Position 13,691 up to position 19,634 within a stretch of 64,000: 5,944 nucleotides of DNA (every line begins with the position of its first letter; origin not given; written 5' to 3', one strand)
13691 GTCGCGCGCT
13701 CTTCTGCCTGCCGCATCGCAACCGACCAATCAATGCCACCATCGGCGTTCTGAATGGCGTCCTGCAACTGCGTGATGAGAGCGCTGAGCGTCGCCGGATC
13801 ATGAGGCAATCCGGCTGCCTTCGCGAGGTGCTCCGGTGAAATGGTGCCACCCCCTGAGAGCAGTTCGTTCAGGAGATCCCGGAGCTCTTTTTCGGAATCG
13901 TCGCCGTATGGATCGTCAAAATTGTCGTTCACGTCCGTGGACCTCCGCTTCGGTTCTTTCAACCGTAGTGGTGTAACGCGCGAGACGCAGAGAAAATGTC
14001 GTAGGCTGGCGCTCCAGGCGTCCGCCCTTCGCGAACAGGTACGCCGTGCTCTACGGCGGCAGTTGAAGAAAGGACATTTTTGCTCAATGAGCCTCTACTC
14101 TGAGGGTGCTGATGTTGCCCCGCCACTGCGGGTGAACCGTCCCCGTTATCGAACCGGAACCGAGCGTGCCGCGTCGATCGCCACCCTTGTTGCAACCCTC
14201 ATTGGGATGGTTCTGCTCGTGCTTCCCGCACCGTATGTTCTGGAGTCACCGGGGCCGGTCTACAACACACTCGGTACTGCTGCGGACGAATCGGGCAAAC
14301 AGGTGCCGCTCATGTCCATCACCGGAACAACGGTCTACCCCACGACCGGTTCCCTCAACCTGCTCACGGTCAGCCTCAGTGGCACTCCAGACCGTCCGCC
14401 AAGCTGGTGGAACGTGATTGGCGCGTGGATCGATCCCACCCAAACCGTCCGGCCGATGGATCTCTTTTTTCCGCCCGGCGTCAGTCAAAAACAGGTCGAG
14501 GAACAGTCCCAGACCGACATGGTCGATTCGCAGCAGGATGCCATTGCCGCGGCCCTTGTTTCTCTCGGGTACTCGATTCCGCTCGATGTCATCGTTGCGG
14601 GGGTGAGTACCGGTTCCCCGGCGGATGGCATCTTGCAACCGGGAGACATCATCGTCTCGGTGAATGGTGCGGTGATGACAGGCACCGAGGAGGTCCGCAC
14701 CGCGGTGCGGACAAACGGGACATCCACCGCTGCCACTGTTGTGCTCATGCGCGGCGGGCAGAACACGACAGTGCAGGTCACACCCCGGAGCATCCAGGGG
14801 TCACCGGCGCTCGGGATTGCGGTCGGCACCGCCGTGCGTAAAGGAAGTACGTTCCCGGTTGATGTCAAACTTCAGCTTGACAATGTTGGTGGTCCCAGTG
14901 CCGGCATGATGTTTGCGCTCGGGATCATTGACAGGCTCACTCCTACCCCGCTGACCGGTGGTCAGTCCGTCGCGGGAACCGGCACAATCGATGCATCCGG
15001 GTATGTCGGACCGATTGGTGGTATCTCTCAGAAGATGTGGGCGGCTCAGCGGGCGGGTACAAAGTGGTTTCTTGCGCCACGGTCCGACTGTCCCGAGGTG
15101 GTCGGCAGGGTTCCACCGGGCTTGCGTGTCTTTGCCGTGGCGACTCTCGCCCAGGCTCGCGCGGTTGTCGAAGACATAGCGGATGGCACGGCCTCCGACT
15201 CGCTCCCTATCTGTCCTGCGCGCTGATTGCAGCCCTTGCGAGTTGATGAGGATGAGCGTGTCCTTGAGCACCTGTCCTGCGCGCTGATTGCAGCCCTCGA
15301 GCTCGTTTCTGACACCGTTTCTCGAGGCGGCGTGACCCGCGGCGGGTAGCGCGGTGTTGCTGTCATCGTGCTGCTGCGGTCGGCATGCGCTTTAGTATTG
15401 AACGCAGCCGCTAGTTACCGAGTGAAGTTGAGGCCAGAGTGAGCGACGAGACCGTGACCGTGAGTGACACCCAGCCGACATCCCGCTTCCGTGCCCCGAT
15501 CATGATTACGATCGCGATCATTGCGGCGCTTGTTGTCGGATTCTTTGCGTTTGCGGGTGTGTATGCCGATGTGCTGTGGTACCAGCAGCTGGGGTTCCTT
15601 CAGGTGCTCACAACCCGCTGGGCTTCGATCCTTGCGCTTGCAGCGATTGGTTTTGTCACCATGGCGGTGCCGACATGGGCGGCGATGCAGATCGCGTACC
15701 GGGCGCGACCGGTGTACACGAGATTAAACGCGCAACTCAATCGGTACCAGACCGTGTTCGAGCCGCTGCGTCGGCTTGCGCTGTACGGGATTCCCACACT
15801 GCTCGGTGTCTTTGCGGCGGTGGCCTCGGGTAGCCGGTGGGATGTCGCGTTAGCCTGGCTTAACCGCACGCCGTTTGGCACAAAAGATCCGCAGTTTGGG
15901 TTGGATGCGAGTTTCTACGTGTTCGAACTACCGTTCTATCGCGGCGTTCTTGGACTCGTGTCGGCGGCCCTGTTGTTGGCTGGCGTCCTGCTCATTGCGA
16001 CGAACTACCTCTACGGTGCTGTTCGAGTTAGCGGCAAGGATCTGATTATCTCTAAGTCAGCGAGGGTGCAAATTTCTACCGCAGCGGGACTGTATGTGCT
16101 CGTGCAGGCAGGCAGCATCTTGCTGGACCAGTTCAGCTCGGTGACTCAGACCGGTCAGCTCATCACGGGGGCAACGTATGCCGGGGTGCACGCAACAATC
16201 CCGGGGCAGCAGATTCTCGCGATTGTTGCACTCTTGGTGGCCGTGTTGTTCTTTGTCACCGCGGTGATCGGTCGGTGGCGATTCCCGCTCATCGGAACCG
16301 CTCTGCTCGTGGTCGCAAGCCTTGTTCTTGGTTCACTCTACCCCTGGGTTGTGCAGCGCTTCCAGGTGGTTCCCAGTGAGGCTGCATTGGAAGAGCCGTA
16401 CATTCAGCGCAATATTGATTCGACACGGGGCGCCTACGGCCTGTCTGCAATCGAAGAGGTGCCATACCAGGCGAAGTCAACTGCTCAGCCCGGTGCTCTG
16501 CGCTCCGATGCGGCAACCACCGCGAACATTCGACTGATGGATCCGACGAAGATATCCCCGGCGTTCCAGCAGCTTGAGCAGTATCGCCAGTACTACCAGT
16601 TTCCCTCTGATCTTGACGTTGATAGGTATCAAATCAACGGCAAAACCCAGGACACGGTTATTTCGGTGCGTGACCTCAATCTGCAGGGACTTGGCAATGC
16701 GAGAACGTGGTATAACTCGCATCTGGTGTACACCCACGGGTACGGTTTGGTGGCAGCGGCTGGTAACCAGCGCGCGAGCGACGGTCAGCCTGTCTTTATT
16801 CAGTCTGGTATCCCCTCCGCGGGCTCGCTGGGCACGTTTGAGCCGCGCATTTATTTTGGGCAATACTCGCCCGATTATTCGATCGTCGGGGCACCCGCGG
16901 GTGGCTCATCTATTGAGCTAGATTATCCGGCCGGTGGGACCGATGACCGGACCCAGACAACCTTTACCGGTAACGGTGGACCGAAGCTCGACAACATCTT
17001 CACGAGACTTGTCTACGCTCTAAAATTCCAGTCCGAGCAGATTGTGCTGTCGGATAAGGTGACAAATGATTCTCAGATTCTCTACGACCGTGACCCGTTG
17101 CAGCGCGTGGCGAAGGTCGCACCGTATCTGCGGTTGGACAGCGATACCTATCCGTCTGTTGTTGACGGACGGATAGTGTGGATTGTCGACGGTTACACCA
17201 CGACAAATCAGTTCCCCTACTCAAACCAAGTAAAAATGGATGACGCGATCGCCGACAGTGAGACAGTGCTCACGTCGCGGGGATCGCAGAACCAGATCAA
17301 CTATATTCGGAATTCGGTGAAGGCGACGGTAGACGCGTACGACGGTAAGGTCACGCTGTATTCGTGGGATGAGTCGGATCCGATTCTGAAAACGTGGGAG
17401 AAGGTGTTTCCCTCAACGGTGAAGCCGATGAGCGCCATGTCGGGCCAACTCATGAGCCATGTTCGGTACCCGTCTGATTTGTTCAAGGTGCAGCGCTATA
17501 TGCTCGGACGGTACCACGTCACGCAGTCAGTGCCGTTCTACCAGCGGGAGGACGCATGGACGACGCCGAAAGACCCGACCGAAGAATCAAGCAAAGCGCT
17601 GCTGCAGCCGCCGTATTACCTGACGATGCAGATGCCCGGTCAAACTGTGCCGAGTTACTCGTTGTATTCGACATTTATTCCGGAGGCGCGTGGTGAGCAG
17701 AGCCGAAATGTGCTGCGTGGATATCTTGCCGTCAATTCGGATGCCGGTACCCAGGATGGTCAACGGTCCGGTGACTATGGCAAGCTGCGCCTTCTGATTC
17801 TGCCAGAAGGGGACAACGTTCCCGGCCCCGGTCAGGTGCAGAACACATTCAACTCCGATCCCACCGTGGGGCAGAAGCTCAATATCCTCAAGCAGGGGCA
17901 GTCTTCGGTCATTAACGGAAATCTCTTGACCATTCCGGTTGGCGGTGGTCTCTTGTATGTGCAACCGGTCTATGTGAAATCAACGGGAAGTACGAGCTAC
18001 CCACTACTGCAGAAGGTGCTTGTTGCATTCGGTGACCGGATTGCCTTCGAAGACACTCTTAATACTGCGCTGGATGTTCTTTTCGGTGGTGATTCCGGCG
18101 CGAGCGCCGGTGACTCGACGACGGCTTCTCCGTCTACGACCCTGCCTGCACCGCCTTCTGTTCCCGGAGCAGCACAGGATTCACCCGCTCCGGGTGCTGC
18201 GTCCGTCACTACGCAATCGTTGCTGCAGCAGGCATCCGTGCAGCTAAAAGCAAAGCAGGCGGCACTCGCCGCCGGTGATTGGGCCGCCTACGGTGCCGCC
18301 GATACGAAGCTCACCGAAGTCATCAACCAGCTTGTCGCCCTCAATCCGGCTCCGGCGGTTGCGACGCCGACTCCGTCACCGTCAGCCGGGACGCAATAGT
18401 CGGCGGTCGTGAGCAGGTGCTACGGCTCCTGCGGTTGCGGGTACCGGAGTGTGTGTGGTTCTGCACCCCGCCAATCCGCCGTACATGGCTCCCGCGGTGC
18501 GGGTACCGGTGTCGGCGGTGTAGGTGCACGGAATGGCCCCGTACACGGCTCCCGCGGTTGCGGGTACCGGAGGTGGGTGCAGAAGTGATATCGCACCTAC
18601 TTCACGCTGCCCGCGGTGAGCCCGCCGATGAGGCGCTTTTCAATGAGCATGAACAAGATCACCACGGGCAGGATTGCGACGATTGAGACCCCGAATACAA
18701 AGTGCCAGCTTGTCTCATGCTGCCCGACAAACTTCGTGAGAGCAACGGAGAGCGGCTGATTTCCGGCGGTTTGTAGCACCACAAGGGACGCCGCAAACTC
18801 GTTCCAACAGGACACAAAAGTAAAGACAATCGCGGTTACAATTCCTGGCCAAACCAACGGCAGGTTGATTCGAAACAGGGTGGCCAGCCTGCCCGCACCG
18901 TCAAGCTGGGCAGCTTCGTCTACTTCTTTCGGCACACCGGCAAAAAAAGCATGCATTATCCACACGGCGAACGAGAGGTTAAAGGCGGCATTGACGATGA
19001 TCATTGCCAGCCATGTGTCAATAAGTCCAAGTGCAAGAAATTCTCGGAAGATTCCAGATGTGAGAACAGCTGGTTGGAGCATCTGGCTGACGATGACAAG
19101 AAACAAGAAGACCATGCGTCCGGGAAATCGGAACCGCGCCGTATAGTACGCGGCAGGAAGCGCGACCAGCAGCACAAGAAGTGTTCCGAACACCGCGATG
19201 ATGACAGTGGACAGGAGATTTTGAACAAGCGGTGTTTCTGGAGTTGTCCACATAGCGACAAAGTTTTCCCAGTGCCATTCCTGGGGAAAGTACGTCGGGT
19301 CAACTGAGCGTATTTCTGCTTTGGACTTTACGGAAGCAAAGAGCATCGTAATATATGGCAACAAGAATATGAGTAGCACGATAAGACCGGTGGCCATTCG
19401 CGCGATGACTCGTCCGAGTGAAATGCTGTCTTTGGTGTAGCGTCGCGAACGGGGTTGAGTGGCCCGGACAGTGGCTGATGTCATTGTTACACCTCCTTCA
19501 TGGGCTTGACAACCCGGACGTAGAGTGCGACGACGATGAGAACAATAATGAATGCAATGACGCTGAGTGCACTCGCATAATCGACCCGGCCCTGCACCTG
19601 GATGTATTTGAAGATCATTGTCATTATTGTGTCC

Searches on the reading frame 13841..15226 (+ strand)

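Call 54: search_protein_families(library=pfam, proteins=[window:13841-15226:+], max_evalue=0.00001)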
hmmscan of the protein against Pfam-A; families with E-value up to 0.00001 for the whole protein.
window:13841-15226:+ (461 aa): 4 families
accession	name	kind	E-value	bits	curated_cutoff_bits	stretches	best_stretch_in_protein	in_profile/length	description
PF17820.7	PDZ_6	-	2.5e-09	37.2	27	1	251-296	1-48/54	PDZ domain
PF05362.19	Lon_C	-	4.9e-09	36.5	21.1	1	351-425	109-180/205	Lon protease (S16) C-terminal proteolytic domain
PF13180.12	PDZ_2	-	1.7e-07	31.9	27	1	241-313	12-78/80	PDZ domain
PF00595.29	PDZ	-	8.8e-06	26.5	23.2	0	250-298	27-76/81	PDZ domain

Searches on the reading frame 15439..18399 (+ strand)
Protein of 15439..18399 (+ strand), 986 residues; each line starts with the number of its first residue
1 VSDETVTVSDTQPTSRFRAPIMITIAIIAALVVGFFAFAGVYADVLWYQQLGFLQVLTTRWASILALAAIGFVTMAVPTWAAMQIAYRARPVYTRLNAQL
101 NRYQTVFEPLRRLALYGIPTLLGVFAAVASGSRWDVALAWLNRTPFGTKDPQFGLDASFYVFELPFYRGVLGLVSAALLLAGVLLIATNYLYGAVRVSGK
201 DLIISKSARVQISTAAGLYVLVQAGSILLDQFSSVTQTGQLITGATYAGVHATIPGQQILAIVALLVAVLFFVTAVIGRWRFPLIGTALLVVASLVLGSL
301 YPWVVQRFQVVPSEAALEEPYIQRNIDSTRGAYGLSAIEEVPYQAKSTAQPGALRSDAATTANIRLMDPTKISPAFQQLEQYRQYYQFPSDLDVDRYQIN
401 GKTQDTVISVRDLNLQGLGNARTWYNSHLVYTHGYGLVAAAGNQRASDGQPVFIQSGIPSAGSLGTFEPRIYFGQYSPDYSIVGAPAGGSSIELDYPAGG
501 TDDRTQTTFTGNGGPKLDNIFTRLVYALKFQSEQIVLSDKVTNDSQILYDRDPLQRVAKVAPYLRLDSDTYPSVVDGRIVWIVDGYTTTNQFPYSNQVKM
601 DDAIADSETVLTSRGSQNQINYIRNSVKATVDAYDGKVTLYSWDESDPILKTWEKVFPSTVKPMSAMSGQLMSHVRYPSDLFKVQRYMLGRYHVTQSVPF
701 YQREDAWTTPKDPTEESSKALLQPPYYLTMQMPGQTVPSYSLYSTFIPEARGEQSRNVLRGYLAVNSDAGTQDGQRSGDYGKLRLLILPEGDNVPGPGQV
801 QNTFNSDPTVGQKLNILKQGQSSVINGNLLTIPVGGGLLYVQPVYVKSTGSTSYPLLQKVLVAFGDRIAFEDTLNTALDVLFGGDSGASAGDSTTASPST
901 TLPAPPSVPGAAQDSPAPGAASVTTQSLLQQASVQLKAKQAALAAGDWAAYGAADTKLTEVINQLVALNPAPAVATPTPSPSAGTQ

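Call 54: search_protein_families(library=pfam, proteins=[window:15439-18399:+], max_evalue=0.00001)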
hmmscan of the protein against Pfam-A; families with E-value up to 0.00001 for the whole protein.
window:15439-18399:+ (986 aa): 1 family
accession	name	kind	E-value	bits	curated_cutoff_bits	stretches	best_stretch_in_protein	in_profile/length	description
PF03699.18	UPF0182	-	6.4e-272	904.6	27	1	22-816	2-769/770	Uncharacterised protein family (UPF0182)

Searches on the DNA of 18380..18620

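Call 91: search_rna_families(source=window, start=18380, end=18620, threshold=evalue, max_evalue=10)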
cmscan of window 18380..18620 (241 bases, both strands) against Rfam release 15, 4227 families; matches with E-value up to 10: 4.
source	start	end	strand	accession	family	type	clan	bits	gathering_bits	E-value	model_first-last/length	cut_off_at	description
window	18430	18480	-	RF03944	mir-935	Gene; miRNA;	-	21.7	73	0.57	1-91/91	no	mir-935 microRNA precursor family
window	18409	18510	-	RF00374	Gammaretro_CES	Cis-reg;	-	15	93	3.5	1-101/101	no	Gammaretrovirus core encapsidation signal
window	18469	18583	+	RF01553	TB9Cs1H3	Gene; snRNA; snoRNA; HACA-box;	-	13.5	35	2.5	1-65/65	no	Trypanosomatid snoRNA TB9Cs1H3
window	18556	18617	-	RF03848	mir-1549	Gene; miRNA;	-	12.8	91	8.6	1-63/63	no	mir-1549 microRNA precursor family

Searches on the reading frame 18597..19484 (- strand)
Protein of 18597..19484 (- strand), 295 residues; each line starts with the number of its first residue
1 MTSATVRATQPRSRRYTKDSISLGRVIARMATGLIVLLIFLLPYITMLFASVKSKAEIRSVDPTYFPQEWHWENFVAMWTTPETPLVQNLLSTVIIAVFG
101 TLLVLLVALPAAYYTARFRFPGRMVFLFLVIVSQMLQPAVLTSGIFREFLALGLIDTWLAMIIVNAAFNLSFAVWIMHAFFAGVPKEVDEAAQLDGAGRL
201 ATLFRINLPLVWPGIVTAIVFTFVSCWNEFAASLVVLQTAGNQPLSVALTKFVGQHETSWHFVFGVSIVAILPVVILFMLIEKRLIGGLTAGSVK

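Call 54: search_protein_families(library=pfam, proteins=[window:18597-19484:-], max_evalue=0.00001)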
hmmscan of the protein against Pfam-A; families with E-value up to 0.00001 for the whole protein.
window:18597-19484:- (295 aa): 1 family
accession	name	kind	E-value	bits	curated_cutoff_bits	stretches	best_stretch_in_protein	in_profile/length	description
PF00528.27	BPD_transp_1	-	9e-14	52.1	26.4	1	109-281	2-178/184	Binding-protein-dependent transport system inner membrane component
